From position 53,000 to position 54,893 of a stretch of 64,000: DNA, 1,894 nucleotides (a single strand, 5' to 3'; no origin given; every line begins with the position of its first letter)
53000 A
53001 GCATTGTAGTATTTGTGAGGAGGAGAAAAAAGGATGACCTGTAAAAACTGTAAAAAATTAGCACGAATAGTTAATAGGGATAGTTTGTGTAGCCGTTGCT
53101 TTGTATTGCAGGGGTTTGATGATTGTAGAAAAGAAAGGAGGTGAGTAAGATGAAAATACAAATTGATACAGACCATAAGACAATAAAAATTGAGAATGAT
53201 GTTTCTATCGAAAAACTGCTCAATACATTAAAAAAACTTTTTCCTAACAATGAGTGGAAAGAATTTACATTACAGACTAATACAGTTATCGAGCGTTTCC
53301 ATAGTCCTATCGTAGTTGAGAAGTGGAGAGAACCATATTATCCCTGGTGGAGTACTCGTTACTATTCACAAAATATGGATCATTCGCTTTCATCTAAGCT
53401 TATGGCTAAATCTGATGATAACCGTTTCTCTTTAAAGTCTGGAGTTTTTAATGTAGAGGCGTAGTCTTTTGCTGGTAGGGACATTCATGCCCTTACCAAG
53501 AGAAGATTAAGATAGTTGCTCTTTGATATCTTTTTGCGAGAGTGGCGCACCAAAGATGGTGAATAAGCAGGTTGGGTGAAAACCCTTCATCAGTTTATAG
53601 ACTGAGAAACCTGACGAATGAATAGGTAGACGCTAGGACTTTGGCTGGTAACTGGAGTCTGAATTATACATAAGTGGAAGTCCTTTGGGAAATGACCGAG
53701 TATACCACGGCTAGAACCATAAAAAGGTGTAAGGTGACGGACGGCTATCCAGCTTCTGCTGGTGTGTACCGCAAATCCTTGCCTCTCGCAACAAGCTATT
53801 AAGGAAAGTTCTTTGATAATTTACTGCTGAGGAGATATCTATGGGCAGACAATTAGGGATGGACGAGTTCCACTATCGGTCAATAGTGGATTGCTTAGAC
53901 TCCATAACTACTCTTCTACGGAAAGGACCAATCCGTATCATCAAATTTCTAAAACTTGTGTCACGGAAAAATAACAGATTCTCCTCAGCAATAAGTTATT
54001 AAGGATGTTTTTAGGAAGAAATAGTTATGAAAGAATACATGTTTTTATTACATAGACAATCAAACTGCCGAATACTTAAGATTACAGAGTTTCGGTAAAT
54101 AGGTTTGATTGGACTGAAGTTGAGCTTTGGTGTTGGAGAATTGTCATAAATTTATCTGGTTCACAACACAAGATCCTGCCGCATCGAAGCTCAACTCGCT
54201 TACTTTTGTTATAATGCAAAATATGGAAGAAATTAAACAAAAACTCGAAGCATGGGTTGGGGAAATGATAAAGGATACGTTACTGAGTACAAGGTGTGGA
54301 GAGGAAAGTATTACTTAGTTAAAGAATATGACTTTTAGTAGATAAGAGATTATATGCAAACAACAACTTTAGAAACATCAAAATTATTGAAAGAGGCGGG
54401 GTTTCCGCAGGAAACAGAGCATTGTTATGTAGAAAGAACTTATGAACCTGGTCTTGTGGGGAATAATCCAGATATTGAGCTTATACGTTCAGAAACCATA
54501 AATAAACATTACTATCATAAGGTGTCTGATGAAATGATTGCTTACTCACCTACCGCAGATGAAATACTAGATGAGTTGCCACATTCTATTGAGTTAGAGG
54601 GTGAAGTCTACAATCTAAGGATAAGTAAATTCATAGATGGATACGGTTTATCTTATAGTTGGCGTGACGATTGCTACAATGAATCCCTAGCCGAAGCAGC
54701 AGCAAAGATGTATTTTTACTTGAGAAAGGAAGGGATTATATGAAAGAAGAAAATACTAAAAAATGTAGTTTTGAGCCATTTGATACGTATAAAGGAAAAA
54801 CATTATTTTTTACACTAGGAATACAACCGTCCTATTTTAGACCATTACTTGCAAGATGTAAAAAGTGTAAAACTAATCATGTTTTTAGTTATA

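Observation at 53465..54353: ORF-free, GC-elevated ~0.9 kb segment inside the phage region folds into many nested perfect helices: candidate large structured ncRNA or self-splicing intron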

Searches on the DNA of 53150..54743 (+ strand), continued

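Call 105: search_with_rna_model(model_id=R1, sources=[L001, L002, L005, L006, L007, L008, L016, L017, L019, L020, L021, L022, L023, L024, L025, L026, L027, L028, L029, L030, L031, L035, L036, L039, L040, L041, L042, L043, L045, L046, L049, L051, L054, L060, L063, L068, L069, L070, L074, L075, L080, L082, L088, L090, L092, L094, L095, L096, L097, L098, L099, L100, L102], max_evalue=0.01)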
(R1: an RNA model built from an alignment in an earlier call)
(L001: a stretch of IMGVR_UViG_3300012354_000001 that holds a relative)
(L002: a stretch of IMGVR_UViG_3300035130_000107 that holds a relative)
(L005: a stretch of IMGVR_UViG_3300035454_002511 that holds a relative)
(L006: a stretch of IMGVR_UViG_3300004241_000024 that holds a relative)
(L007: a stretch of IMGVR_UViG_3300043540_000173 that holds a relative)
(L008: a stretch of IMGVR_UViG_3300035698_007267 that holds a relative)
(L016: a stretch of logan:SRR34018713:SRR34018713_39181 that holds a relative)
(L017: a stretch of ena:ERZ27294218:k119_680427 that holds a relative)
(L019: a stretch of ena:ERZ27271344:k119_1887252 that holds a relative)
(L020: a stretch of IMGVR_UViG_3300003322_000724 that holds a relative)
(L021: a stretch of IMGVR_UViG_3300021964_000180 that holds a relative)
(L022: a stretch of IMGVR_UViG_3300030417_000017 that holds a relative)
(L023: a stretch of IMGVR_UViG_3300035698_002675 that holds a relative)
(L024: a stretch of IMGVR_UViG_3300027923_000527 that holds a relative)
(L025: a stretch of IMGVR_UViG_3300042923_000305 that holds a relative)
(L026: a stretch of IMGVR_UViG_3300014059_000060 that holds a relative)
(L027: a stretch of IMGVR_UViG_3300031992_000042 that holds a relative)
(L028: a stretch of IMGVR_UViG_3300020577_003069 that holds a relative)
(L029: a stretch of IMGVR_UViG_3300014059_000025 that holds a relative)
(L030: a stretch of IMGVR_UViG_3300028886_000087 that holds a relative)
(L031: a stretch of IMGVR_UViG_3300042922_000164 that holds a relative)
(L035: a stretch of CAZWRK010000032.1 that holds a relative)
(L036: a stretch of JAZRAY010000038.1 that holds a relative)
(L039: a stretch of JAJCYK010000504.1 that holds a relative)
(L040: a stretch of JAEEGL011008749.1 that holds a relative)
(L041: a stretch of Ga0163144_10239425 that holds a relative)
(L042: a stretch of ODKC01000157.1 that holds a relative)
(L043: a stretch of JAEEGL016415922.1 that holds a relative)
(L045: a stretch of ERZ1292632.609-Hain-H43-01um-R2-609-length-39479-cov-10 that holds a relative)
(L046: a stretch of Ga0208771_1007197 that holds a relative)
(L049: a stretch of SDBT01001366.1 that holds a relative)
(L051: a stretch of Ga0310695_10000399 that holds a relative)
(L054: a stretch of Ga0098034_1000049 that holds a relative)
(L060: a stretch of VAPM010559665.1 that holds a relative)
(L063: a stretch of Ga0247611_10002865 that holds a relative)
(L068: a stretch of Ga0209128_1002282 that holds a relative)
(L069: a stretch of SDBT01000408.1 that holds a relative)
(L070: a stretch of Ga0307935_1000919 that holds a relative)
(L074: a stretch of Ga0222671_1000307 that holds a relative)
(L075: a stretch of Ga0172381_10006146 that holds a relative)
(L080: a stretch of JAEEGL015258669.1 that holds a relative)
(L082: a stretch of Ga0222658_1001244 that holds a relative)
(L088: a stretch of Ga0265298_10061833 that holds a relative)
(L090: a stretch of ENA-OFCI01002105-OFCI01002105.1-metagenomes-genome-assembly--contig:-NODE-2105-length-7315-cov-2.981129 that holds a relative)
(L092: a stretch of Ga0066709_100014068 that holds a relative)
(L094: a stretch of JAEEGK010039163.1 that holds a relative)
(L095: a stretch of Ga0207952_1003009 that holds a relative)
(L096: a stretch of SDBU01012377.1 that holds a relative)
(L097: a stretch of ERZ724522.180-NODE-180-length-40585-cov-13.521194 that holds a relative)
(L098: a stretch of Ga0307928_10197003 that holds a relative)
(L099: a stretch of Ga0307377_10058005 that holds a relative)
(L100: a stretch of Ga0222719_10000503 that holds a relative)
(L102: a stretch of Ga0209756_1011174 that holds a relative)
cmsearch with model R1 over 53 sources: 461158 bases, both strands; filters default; matches with E-value up to 0.01: 46.
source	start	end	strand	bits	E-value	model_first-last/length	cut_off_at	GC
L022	1814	2028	+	64.5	4.8e-14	1-100/100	no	0.46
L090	3021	3235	-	64.5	4.8e-14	1-100/100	no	0.46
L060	2918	3136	+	60.2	7e-13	1-100/100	no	0.44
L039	343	550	+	59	1.5e-12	1-100/100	no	0.53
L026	7077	7288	-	58.7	1.8e-12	1-100/100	no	0.45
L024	422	625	+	55.3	1.4e-11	1-100/100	no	0.49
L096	9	194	+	54.8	1.9e-11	1-100/100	no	0.49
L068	10797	11031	-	54.6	2.2e-11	1-100/100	no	0.5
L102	759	993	-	54.6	2.2e-11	1-100/100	no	0.5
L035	865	1106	+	54.5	2.3e-11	1-100/100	no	0.45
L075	11512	11727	+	53.7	3.7e-11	1-100/100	no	0.45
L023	2431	2647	+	52.9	6.1e-11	1-100/100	no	0.47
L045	2380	2576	-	52.5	8e-11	1-100/100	no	0.48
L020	99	350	-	51.4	1.6e-10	1-100/100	no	0.5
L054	714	923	+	46.5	3.1e-09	1-100/100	no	0.46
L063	4658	4783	-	46.4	3.3e-09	1-100/100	no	0.36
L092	1086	1260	-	42.6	3.6e-08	1-100/100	no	0.49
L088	2363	2527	-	39.5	2.3e-07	1-100/100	no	0.55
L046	2325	2524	-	38.6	4e-07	1-100/100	no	0.45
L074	6704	6903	-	38.6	4e-07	1-100/100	no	0.45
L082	9440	9639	+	38.6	4e-07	1-100/100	no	0.45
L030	552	713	-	37.3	8.9e-07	1-100/100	no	0.44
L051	10209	10370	-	37.3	8.9e-07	1-100/100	no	0.44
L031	4821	4953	-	36.7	1.3e-06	1-100/100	no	0.5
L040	11032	11214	-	35.8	2.3e-06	1-100/100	no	0.4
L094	2168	2350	+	35.8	2.3e-06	1-100/100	no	0.4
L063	4371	4533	-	33.9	7.4e-06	1-100/100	no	0.42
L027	8489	8665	+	33.7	8.1e-06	1-100/100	no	0.44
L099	960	1080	-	32.6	1.7e-05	1-100/100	no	0.53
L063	3812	3880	-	29.9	8.6e-05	1-100/100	no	0.32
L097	7412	7486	-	27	0.00052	39-83/100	no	0.43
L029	853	990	+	26.8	0.0006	1-100/100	no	0.49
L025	7818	7957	+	26.4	0.00076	1-100/100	no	0.46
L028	9208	9284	+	26.1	0.00087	1-100/100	no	0.47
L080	6695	6779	-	25.3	0.0015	1-100/100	no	0.46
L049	3372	3490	+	24.9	0.0019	11-90/100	no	0.52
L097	7546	7614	-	24.7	0.0021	1-100/100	no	0.46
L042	445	507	-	24.5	0.0024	1-100/100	no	0.54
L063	5296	5480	-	24.4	0.0026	1-100/100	no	0.39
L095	2729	2799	+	24.4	0.0026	1-100/100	no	0.52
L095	2831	2973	+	24.2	0.0029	1-100/100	no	0.49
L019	1514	1679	+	23.9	0.0035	1-100/100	no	0.36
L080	6605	6663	-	23.7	0.004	20-83/100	no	0.46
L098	486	736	-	23.5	0.0045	1-100/100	no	0.45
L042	297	389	-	22.9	0.0064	38-83/100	no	0.41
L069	391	447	-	22.7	0.0071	1-100/100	no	0.42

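Call 115: search_with_rna_model(model_id=R1, sources=[L104, L105, L106, L107, L108, L109, L110, L018, L089], max_evalue=1)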
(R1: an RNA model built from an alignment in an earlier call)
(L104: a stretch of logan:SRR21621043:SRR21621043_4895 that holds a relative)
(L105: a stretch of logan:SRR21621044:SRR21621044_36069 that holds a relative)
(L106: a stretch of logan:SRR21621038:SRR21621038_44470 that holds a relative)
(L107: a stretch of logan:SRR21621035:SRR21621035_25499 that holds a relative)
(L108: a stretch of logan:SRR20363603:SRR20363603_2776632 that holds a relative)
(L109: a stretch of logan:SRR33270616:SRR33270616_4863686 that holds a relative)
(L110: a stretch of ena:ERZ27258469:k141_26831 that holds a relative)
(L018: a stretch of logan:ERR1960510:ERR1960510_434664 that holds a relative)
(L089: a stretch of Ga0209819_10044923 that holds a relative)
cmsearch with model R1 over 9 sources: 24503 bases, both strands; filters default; matches with E-value up to 1: 2.
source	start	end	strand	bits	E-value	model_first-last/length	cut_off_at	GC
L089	559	631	-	23.2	0.00028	1-100/100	no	0.48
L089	421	501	-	22.7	0.00038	46-83/100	no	0.51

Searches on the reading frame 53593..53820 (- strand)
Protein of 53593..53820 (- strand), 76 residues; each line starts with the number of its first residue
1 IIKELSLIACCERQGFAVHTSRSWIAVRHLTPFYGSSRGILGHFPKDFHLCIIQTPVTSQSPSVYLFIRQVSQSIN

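Call 31: search_protein_families(library=pfam, proteins=[window:53593-53820:-], max_evalue=1)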
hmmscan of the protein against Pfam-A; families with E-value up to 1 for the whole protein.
seq(76 aa): 0 families

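Call 32: search_protein_families(library=phrogs, proteins=[window:53593-53820:-], max_evalue=1)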
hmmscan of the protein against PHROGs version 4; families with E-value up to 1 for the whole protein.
seq(76 aa): 0 families

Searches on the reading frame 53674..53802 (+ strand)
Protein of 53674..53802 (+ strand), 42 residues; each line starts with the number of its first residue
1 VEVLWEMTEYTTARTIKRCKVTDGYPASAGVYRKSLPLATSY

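Call 13: search_protein_families(library=phrogs, proteins=[window:53674-53802:+], max_evalue=0.01)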
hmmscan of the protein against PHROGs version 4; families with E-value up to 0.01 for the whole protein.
window:53674-53802:+ (42 aa): 0 families

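Call 31: search_protein_families(library=pfam, proteins=[window:53674-53799:+], max_evalue=1)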
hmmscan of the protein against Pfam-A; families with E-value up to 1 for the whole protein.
seq(42 aa): 0 families

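Call 32: search_protein_families(library=phrogs, proteins=[window:53674-53799:+], max_evalue=1)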
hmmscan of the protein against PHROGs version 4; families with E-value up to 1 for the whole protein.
seq(42 aa): 0 families

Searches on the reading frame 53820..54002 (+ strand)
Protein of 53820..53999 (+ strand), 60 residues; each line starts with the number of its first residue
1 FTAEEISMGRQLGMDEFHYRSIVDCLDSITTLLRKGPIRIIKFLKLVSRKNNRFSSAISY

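Call 13: search_protein_families(library=phrogs, proteins=[window:53841-54002:+], max_evalue=0.01)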
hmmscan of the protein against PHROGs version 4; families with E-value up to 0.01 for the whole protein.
window:53841-54002:+ (53 aa): 0 families

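Call 31: search_protein_families(library=pfam, proteins=[window:53820-53999:+], max_evalue=1)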
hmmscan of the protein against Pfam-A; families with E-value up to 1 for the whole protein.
seq(60 aa): 0 families

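Call 32: search_protein_families(library=phrogs, proteins=[window:53820-53999:+], max_evalue=1)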
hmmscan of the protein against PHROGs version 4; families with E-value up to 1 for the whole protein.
seq(60 aa): 0 families

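Call 58: search_protein_representatives(protein=window:53841-53999:+)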
Query: 53 residues. Proteins with E-value up to 0.001 (for the whole library): 3; up to 1e-10: 0; up to 1e-30: 0. The best 3 are listed.
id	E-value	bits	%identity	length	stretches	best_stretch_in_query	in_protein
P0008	2.1e-09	52.4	37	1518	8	13-42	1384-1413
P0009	1.5e-08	49.8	39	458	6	14-40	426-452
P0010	8.8e-04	34.9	39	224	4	5-23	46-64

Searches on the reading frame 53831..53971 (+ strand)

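Call 31: search_protein_families(library=pfam, proteins=[window:53831-53971:+], max_evalue=1)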
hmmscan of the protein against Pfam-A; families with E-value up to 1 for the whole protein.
seq(47 aa): 0 families

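Call 32: search_protein_families(library=phrogs, proteins=[window:53831-53971:+], max_evalue=1)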
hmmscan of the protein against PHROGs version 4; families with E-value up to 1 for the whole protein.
seq(47 aa): 1 family
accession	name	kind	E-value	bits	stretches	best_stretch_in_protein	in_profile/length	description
phrog_34068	-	transcription regulation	0.12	13.6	1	18-44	7-33/115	RNA polymerase sigma factor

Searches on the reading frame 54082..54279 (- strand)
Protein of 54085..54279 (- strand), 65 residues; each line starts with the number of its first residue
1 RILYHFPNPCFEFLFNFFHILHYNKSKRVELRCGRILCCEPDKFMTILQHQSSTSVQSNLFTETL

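Call 13: search_protein_families(library=phrogs, proteins=[window:54082-54240:-], max_evalue=0.01)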
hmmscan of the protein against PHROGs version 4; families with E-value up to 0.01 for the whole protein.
window:54082-54240:- (52 aa): 0 families

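Call 31: search_protein_families(library=pfam, proteins=[window:54085-54279:-], max_evalue=1)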
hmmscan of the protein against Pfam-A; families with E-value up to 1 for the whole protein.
seq(65 aa): 1 family
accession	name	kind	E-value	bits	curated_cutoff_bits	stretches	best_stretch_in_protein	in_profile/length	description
PF08516.17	ADAM_CR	-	0.081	13.8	29.4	1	22-57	59-94/115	ADAM cysteine-rich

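Call 32: search_protein_families(library=phrogs, proteins=[window:54085-54279:-], max_evalue=1)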
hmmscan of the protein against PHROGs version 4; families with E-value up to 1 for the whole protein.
seq(65 aa): 1 family
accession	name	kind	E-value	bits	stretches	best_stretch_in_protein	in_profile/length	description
phrog_10495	-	DNA, RNA and nucleotide metabolism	0.15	13.2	1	25-44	24-43/63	HNH endonuclease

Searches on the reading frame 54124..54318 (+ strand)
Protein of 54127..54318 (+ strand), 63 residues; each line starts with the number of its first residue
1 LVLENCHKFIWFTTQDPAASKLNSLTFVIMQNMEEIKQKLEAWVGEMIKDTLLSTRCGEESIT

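Call 13: search_protein_families(library=phrogs, proteins=[window:54127-54318:+], max_evalue=0.01)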
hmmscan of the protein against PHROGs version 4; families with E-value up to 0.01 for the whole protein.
window:54127-54318:+ (63 aa): 0 families

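Call 31: search_protein_families(library=pfam, proteins=[window:54124-54315:+], max_evalue=1)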
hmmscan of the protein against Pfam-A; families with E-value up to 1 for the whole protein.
seq(64 aa): 0 families

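Call 32: search_protein_families(library=phrogs, proteins=[window:54124-54315:+], max_evalue=1)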
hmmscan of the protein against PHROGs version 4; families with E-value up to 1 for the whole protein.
seq(64 aa): 2 families
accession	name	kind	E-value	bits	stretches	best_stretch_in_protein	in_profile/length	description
phrog_32862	-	unknown function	0.14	13.1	1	31-57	1-27/44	-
phrog_10808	-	transcription regulation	0.23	12.8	1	6-24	8-26/61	transcriptional regulator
